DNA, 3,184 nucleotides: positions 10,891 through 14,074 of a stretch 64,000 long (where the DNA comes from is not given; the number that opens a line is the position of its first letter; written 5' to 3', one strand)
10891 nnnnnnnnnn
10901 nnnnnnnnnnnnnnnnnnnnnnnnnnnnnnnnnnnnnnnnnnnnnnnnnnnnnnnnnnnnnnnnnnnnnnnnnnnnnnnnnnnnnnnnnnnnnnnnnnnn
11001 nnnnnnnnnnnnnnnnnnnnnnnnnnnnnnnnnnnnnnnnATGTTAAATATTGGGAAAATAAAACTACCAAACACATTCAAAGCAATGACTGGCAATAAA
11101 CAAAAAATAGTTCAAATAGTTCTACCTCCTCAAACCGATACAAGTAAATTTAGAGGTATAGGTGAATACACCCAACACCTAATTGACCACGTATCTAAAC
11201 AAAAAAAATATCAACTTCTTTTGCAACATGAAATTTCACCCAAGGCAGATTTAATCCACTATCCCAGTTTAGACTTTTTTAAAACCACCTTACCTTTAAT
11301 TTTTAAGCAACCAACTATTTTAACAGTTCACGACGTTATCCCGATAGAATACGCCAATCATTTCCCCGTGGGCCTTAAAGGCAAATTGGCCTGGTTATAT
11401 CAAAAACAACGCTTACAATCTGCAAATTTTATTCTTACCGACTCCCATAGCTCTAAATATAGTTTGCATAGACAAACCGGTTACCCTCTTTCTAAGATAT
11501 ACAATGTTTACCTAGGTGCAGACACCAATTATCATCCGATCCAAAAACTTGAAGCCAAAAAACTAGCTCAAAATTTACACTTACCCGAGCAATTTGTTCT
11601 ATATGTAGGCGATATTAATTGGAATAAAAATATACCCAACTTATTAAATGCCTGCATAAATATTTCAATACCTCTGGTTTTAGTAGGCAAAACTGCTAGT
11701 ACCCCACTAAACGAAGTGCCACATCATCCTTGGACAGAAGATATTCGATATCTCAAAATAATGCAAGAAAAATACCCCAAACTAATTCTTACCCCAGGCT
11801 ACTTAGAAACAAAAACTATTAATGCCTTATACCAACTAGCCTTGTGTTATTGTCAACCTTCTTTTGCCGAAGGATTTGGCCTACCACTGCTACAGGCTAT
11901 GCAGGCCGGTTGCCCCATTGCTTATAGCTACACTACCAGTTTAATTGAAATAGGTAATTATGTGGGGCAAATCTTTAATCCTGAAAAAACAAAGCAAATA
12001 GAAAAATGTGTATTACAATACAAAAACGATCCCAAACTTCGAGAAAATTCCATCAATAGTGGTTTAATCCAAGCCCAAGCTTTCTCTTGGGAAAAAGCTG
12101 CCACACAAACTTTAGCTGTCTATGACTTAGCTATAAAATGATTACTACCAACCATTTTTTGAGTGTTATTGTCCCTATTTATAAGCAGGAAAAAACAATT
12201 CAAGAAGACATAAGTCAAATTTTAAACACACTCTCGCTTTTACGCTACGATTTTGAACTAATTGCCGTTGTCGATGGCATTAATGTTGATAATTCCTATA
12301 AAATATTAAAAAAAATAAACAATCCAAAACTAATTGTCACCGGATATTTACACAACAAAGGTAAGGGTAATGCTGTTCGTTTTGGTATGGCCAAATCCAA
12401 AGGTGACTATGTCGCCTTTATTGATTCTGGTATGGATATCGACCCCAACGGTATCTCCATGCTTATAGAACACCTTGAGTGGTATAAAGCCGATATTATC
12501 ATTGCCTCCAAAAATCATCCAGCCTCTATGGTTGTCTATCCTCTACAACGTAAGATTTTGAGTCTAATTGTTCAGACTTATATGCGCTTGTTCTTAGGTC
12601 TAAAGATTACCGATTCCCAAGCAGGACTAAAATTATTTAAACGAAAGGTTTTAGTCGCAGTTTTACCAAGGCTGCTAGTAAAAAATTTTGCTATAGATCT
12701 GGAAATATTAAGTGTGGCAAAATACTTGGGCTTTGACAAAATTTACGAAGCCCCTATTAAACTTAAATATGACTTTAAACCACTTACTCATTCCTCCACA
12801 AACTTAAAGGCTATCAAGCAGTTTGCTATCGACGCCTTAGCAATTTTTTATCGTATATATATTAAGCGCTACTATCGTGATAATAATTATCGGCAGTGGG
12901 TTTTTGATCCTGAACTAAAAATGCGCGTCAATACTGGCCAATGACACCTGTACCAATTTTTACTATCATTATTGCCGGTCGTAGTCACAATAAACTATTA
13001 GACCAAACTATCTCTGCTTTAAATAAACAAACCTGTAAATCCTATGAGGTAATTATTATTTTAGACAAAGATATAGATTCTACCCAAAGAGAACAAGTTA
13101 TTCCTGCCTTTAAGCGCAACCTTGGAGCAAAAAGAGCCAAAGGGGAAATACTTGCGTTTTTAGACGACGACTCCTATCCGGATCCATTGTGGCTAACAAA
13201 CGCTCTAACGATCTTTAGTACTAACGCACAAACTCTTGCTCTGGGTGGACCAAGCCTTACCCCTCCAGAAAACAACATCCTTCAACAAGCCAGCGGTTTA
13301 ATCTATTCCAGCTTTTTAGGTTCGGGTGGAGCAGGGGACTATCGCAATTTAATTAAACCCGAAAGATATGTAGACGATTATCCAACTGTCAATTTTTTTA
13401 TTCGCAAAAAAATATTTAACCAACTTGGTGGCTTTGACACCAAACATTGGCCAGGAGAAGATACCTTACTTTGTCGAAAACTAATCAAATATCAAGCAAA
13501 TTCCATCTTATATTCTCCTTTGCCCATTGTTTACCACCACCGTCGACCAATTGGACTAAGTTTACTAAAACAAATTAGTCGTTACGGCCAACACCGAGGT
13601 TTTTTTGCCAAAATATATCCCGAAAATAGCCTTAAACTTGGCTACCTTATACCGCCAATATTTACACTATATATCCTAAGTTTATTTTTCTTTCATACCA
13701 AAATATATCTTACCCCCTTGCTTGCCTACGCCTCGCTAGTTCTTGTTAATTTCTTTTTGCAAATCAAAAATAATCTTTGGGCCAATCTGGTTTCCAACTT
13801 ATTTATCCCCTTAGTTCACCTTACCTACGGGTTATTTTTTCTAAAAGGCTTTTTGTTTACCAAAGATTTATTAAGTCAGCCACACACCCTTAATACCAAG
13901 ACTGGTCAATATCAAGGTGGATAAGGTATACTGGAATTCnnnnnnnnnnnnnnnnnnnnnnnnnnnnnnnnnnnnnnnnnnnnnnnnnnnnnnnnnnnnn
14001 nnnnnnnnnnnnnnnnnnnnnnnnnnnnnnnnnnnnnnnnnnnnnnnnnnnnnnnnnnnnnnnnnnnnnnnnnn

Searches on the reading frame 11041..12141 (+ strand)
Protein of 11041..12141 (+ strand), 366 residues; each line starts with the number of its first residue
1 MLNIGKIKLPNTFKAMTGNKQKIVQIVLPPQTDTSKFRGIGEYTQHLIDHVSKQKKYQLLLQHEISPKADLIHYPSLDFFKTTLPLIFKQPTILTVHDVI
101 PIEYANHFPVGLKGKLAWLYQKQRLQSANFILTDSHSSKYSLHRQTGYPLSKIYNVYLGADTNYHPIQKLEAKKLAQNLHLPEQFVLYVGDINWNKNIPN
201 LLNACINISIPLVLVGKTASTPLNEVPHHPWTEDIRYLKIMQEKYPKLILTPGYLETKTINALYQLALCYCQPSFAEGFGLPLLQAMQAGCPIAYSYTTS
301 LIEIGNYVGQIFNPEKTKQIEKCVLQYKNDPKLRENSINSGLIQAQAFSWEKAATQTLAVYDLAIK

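Call 21: search_protein_families(library=pfam, proteins=[window:11041-12141:+], max_evalue=0.01)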
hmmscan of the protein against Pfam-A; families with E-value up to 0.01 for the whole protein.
window:11041-12141:+ (366 aa): 3 families
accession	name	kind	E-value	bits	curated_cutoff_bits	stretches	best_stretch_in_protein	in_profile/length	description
PF00534.26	Glycos_transf_1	-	9.9e-16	58.2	26.4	1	181-339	13-167/172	Glycosyl transferases group 1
PF13692.12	Glyco_trans_1_4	-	5.1e-10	40.2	27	1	185-324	3-136/142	Glycosyl transferases group 1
PF13439.12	Glyco_transf_4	-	1.8e-07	31.8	28.5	1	58-163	65-169/170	Glycosyltransferase Family 4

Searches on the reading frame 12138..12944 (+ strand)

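Call 21: search_protein_families(library=pfam, proteins=[window:12138-12944:+], max_evalue=0.01)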
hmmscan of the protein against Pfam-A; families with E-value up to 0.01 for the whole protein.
window:12138-12944:+ (268 aa): 2 families
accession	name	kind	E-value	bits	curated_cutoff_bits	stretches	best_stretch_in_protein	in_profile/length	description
PF00535.33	Glycos_transf_2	-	9.9e-20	71.6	23.3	1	9-172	1-164/168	Glycosyl transferase family 2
PF10111.15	Glyco_tranf_2_2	-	3e-05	24.1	27.3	1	9-98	1-91/276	Glycosyltransferase like family 2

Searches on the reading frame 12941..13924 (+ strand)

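Call 21: search_protein_families(library=pfam, proteins=[window:12941-13924:+], max_evalue=0.01)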
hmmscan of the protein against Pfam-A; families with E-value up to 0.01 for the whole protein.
window:12941-13924:+ (327 aa): 4 families
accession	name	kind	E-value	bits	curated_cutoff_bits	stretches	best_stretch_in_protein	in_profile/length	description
PF00535.33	Glycos_transf_2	-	4.1e-11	43.5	23.3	1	59-126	70-132/168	Glycosyl transferase family 2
PF10111.15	Glyco_tranf_2_2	-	1.5e-06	28.4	27.3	1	52-201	66-218/276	Glycosyltransferase like family 2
PF13632.12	Glyco_trans_2_3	-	2.9e-06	27.7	27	1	72-272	3-176/198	Glycosyl transferase family group 2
PF13641.12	Glyco_tranf_2_3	-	0.0022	18.5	27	0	63-103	82-121/230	Glycosyltransferase like family 2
